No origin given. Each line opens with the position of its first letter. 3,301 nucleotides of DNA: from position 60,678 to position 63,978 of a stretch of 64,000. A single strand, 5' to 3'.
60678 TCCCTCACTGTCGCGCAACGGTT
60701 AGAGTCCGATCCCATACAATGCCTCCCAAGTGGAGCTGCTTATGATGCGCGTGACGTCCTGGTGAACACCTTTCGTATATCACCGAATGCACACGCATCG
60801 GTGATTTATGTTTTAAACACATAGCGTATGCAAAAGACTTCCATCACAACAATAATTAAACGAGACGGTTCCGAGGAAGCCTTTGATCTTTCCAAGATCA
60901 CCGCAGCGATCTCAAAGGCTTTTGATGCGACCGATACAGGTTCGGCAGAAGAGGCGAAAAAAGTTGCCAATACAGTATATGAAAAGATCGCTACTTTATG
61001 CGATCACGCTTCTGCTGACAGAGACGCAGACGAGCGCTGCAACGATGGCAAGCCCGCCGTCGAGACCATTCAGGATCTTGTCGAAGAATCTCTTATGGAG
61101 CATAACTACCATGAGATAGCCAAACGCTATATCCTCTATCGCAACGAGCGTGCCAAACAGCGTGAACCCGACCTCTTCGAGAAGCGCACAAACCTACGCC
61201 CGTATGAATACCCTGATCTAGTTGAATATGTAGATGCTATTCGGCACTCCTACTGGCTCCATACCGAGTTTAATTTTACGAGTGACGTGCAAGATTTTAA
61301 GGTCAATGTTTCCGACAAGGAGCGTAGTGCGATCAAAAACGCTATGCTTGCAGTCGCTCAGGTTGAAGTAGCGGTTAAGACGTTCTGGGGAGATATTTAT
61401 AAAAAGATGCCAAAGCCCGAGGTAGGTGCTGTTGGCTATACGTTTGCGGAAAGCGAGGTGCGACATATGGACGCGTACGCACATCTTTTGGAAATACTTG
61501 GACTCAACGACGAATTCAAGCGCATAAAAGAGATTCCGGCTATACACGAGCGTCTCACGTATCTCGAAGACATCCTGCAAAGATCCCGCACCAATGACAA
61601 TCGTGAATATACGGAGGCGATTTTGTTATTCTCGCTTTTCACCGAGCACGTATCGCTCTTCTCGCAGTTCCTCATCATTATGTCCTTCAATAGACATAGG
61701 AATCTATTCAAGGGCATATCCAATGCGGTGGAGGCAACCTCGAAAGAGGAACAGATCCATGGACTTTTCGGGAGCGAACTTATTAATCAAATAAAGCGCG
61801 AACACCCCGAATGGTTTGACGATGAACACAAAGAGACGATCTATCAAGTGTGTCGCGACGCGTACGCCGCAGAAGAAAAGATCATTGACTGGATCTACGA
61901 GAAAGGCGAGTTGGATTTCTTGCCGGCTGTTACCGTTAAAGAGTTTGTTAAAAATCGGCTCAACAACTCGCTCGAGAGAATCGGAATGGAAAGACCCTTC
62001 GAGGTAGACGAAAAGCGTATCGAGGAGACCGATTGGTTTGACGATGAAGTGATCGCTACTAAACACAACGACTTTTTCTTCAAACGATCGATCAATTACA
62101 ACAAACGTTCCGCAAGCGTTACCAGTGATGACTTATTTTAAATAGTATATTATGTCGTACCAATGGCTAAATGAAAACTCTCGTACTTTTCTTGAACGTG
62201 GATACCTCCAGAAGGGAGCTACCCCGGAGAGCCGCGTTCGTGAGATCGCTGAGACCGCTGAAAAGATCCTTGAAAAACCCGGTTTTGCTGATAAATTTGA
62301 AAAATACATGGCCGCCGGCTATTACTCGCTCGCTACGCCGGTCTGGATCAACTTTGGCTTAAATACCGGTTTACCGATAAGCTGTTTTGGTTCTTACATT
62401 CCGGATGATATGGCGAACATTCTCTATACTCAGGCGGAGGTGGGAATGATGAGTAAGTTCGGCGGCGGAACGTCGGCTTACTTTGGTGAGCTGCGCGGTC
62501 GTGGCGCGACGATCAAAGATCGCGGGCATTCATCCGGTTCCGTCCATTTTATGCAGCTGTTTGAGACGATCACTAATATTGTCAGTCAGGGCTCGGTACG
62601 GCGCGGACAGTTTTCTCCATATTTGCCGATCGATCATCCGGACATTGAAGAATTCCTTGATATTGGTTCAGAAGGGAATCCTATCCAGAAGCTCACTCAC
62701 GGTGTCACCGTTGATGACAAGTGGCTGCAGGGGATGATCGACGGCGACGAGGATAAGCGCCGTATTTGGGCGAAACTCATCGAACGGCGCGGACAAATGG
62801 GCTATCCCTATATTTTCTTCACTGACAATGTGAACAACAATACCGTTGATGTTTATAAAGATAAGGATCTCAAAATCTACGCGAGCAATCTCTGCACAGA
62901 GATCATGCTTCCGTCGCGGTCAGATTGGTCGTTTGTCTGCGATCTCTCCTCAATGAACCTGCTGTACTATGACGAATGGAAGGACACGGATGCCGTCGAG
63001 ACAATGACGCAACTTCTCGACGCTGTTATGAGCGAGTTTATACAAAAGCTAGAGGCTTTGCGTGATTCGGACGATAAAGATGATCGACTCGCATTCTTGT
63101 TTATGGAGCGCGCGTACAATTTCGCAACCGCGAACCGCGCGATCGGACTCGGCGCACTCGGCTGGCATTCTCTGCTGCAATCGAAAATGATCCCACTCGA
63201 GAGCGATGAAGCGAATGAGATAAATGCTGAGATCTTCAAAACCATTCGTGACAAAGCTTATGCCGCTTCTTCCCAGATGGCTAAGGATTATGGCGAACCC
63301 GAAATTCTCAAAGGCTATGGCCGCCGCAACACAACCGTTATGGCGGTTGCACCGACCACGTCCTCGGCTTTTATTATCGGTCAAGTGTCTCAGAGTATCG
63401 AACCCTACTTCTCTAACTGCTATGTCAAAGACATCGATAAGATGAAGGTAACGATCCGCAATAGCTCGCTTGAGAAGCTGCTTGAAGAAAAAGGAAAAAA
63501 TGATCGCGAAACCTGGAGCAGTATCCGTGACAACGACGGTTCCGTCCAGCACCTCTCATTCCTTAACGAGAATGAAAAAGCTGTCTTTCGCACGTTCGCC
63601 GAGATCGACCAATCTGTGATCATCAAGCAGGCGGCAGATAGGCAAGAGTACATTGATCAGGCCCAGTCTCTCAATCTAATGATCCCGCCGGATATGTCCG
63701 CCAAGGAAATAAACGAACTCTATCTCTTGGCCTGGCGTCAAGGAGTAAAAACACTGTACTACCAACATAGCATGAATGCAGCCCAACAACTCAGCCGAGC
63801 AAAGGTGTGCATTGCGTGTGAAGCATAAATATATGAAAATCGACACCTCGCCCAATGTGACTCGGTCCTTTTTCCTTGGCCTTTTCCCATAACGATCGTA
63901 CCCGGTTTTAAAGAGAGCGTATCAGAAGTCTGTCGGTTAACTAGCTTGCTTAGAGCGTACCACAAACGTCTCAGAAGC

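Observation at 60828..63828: ATP-cone fused to the RNR radical-generating subunit (NrdB), with the catalytic subunit lacking one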

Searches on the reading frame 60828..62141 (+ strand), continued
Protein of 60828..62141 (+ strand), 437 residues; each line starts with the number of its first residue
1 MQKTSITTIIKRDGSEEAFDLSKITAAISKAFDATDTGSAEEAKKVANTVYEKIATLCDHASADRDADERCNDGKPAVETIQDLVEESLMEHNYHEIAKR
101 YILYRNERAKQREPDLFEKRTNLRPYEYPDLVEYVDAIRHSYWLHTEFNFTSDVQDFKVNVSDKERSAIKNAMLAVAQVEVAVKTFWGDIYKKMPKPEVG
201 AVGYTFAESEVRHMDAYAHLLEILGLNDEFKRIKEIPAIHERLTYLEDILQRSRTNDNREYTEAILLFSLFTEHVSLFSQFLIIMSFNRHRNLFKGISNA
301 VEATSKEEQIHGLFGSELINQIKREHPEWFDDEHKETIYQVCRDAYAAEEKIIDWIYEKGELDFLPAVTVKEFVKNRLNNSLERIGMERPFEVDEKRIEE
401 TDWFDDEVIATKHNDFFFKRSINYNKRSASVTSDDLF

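Call 61: fold_search(model_id=the predicted structure, library=pdb)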
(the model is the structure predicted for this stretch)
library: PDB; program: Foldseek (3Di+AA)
matches with E <= 10: 485; with E <= 0.001: 214
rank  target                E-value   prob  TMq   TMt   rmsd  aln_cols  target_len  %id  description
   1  5olk_A                1.0e-30  1.00  0.60  0.66  12.7       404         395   59  Crystal structure of the ATP-cone-containing NrdB from Leeuwenhoekiella blandensis (released 2018-01-10)
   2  5olk_C                1.3e-30  1.00  0.60  0.66  11.8       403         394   60  Crystal structure of the ATP-cone-containing NrdB from Leeuwenhoekiella blandensis (released 2018-01-10)
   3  5olk_D                1.9e-30  1.00  0.60  0.67  11.9       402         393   60  Crystal structure of the ATP-cone-containing NrdB from Leeuwenhoekiella blandensis (released 2018-01-10)
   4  5olk_B                9.9e-30  1.00  0.60  0.67  11.1       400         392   60  Crystal structure of the ATP-cone-containing NrdB from Leeuwenhoekiella blandensis (released 2018-01-10)
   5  6sf4_A                1.9e-23  1.00  0.60  0.86   4.1       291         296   67  Apo form of the ribonucleotide reductase NrdB protein from Leeuwenhoekiella blandensis (released 2019-08-28)
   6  6sf5_A                2.5e-23  1.00  0.60  0.88   4.4       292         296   67  Mn-containing form of the ribonucleotide reductase NrdB protein from Leeuwenhoekiella blandensis (released 2019-08-28)
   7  6sf4_B                3.1e-23  1.00  0.60  0.86   4.1       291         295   67  Apo form of the ribonucleotide reductase NrdB protein from Leeuwenhoekiella blandensis (released 2019-08-28)
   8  8dq3_A                6.1e-20  1.00  0.59  0.86   4.3       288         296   51  X-ray crystal structure of Aggregatibacter actinomycetemcomitans dimanganese(II) class Id ribonucleotide reductase bet (released 2023-07-26)
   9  8dq3_D                9.9e-20  1.00  0.59  0.86   4.2       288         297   51  X-ray crystal structure of Aggregatibacter actinomycetemcomitans dimanganese(II) class Id ribonucleotide reductase bet (released 2023-07-26)
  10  6cwq_A                3.2e-17  1.00  0.60  0.85   4.6       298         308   44  X-ray crystal structure of Flavobacterium johnsoniae dimanganese(II) ribonucleotide reductase beta subunit (as-isolate (released 2018-04-18)
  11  6cwp_A                3.3e-17  1.00  0.59  0.85   4.4       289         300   44  X-ray crystal structure of Flavobacterium johnsoniae dimanganese(II) ribonucleotide reductase beta subunit (anaerobic) (released 2018-04-18)
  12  6cwq_B                3.8e-17  1.00  0.59  0.85   4.4       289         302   44  X-ray crystal structure of Flavobacterium johnsoniae dimanganese(II) ribonucleotide reductase beta subunit (as-isolate (released 2018-04-18)
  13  6cwo_A                4.9e-17  1.00  0.59  0.83   4.4       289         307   44  X-ray crystal structure of Flavobacterium johnsoniae dimanganese(II) ribonucleotide reductase beta subunit (aerobic) (released 2018-06-27)
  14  8dq4_A                6.1e-17  1.00  0.59  0.85   4.4       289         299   44  X-ray crystal structure of Flavobacterium johnsoniae dimanganese(II) class Id ribonucleotide reductase beta subunit K7 (released 2023-07-26)
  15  6cwp_B                8.9e-17  1.00  0.59  0.83   4.4       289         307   44  X-ray crystal structure of Flavobacterium johnsoniae dimanganese(II) ribonucleotide reductase beta subunit (anaerobic) (released 2018-04-18)
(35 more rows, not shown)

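Call 70: find_related_loci(query=window:60828-62141:+, collection=metagenome_contigs, flank=3000)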
Query window:60828-62141:+ (437 aa) in metagenome_contigs; peptide patterns used: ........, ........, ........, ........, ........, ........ (x = any residue, [..] = any of these).
600 stretches matched a pattern (row limit reached: there are more); 163 encode a relative of the query (tblastn E <= 1e-3); the best 80 are kept; 80 distinct loci.
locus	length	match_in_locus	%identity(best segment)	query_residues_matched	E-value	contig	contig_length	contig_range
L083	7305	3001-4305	68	6-437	0e+0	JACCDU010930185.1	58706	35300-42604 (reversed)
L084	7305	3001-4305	68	6-437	0e+0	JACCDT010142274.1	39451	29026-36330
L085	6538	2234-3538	68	6-437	0e+0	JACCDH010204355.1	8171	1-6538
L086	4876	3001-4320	68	1-437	0e+0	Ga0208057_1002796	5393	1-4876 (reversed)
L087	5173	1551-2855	68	6-437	0e+0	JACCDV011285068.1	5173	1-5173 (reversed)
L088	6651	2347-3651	67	6-437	0e+0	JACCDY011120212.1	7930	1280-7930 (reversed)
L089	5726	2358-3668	68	6-437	0e+0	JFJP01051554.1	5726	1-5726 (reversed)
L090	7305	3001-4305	67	6-437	0e+0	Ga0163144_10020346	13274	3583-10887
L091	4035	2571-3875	68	6-437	0e+0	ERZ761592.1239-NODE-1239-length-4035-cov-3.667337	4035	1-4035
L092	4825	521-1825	68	6-437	0e+0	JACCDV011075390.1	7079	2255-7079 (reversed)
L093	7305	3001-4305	67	6-437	0e+0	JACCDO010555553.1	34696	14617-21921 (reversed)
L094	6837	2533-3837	67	6-437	0e+0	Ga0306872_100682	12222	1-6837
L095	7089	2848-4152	68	6-437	0e+0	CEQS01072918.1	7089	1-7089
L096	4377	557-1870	66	3-437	0e+0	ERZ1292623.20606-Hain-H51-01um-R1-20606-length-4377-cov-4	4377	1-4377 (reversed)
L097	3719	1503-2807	67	6-437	0e+0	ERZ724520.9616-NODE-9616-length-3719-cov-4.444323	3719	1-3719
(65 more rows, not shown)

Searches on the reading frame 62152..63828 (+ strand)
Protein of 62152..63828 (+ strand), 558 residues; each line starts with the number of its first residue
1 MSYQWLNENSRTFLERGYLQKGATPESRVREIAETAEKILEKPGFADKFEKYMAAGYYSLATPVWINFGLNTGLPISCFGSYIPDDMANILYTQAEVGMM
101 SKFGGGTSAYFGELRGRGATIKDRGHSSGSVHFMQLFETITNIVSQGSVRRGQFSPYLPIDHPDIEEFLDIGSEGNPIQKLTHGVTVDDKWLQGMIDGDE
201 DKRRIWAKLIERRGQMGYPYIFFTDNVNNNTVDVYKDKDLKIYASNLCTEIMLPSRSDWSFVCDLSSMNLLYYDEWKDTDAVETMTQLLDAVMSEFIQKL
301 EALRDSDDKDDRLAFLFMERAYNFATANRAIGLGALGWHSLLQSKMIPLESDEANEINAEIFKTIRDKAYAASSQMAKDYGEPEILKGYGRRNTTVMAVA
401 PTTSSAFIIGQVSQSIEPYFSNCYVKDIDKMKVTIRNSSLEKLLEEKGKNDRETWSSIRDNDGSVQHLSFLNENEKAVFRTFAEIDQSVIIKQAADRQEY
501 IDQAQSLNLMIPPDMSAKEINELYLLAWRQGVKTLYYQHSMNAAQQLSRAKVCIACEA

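Call 3: search_protein_families(library=pfam, proteins=[window:62152-63828:+], max_evalue=0.1)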
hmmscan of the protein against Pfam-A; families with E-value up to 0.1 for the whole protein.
window:62152-63828:+ (558 aa): 2 families
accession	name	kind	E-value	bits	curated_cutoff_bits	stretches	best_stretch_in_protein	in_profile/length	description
PF02867.20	Ribonuc_red_lgC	-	1.6e-95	321.2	23.9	3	386-537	373-522/523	Ribonucleotide reductase, barrel domain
PF00317.26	Ribonuc_red_lgN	-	4.1e-07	30.4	28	1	6-72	3-76/77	Ribonucleotide reductase, all-alpha domain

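Call 4: search_protein_families(library=ncbifam, proteins=[window:62152-63828:+], max_evalue=0.1)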
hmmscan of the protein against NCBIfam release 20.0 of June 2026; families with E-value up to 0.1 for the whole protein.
window:62152-63828:+ (558 aa): 22 families
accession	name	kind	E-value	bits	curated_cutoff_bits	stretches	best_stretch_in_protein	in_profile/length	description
TIGR02510.1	NrdE-prime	equivalog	2.1e-227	756.1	602.25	1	3-558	15-560/560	ribonucleoside-diphosphate reductase subunit alpha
NF006577.0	PRK09102.1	equivalog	7.6e-207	688.3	620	1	4-546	23-575/604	ribonucleoside-diphosphate reductase subunit alpha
TIGR02506.1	NrdE_NrdA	equivalog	5.9e-100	335.5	341.05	3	387-540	461-615/616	ribonucleoside-diphosphate reductase subunit alpha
TIGR02504.1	NrdJ_Z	equivalog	3.8e-71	240.4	399.95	2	29-382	26-403/606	adenosylcobalamin-dependent ribonucleoside-diphosphate reductase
NF005544.0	PRK07207.1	equivalog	5e-64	216.5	965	3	387-545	759-915/965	ribonucleoside-diphosphate reductase subunit alpha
NF006417.0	PRK08665.1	equivalog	2.4e-58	198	961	1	6-548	12-574/759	vitamin B12-dependent ribonucleotide reductase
NF009029.0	PRK12365.1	equivalog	9.7e-58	196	1350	3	384-544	839-997/1046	ribonucleoside-diphosphate reductase subunit alpha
NF006665.0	PRK09209.1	equivalog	2.8e-55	187.9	1057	4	54-173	213-333/761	ribonucleoside-diphosphate reductase subunit alpha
NF005483.0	PRK07088.1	equivalog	2.1e-47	161.8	1214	4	471-540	682-751/764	ribonucleoside-diphosphate reductase subunit alpha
NF005010.0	PRK06406.1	subfamily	5e-47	160.6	1125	1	44-541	218-720/771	vitamin B12-dependent ribonucleotide reductase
TIGR04170.1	RNR_1b_NrdE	exception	5.7e-47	160.4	750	3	46-190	131-281/698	class 1b ribonucleoside-diphosphate reductase subunit alpha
NF005101.0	PRK06539.1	equivalog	1.2e-44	152.6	988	3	390-542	613-762/822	ribonucleoside-diphosphate reductase subunit alpha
NF009028.0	PRK12364.1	equivalog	2.2e-44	151.6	1377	3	476-542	765-831/842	ribonucleoside-diphosphate reductase subunit alpha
NF006279.0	PRK08447.1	equivalog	6.4e-39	134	1082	5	476-556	703-788/789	ribonucleoside-diphosphate reductase subunit alpha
NF005122.0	PRK06556.1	equivalog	7.1e-39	133.2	859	3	45-171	127-255/960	vitamin B12-dependent ribonucleotide reductase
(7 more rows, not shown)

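Call 6: search_solved_structures(query=window:62152-63828:+, show_alignments=1)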
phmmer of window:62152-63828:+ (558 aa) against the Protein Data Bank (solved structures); distinct sequences matched with E-value up to 0.001: 34.
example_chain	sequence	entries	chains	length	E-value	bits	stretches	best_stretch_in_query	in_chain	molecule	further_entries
6dqx_A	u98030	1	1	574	9.8e-208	694.2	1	3-557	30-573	Ribonucleoside-diphosphate reductase, alpha chain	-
6dqw_A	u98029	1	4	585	1.6e-185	620.9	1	4-557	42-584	Ribonucleoside-diphosphate reductase, alpha chain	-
5im3_A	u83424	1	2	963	1.8e-50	175.2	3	390-544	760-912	Ribonucleoside-diphosphate reductase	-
3hnc_A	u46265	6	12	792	2.5e-45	158.2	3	386-545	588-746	Ribonucleoside-diphosphate reductase large subunit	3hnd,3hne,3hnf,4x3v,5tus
5d1y_A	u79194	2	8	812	2.9e-45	158.1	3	386-545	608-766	Ribonucleoside-diphosphate reductase large subunit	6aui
2wgh_A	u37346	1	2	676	4e-45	157.6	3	386-537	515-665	RIBONUCLEOSIDE-DIPHOSPHATE REDUCTASE LARGE SUBUNIT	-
6l3r_A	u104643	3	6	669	5.3e-45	157.2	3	386-537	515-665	Ribonucleoside-diphosphate reductase large subunit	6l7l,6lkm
7agj_A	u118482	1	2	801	1.1e-41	146.2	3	36-185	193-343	Ribonucleoside-diphosphate reductase subunit alpha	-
1zyz_A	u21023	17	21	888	7.8e-40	140.1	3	385-543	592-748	Ribonucleoside-diphosphate reductase large chain 1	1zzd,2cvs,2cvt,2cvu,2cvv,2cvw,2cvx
3tb9_A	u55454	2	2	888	3.3e-39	138.1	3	385-543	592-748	Ribonucleoside-diphosphate reductase large chain 1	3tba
3s8a_A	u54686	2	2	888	4.4e-39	137.7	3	385-543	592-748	Ribonucleoside-diphosphate reductase large chain 1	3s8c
6cgl_A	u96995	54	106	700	4.6e-30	107.9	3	50-193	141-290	Ribonucleoside-diphosphate reductase | Ribonucleoside-diphosphate reductase subunit alpha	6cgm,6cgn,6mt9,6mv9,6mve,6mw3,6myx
9l6o_F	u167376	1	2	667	4.1e-28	101.4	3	45-176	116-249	Ribonucleoside-diphosphate reductase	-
1pem_A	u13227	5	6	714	7.7e-28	100.5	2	45-175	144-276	Ribonucleoside-diphosphate reductase 2 alpha chain | RIBONUCLEOSIDE-DIPHOSPHATE REDUCTASE 2 ALPHA SUBUNIT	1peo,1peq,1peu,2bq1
1xje_A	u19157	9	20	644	1.5e-26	96.3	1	77-386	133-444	ribonucleotide reductase, B12-dependent | Ribonucleoside-diphosphate reductase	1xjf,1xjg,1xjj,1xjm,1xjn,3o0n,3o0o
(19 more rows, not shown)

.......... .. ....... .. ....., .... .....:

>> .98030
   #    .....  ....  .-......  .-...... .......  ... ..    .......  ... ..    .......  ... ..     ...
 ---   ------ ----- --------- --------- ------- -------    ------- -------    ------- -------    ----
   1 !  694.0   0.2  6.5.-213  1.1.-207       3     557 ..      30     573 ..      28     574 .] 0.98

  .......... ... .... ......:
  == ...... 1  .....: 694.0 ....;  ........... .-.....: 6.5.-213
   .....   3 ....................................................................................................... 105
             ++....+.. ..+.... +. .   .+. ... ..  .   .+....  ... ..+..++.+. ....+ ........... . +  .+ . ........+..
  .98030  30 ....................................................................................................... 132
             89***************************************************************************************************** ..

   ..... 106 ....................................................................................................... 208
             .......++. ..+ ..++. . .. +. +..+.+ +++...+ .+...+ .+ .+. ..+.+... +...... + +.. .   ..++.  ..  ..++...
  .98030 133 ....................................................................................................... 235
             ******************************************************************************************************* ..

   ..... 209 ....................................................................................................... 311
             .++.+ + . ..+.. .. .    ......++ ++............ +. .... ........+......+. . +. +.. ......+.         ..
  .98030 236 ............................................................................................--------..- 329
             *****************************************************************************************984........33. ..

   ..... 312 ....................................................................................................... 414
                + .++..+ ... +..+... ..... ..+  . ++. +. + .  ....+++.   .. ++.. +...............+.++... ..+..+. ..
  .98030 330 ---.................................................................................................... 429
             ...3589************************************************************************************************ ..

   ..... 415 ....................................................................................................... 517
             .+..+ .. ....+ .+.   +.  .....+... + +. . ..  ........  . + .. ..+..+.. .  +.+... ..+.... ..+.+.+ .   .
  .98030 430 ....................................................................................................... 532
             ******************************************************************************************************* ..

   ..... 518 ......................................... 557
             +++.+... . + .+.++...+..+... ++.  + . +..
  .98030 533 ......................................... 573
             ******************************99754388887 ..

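Call 20: find_encoding_contigs(protein=window:62152-63828:+, flank=10000, max_places=3)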
Protein window:62152-63828:+ (558 aa): no gene with exactly this product is on record in the collection.
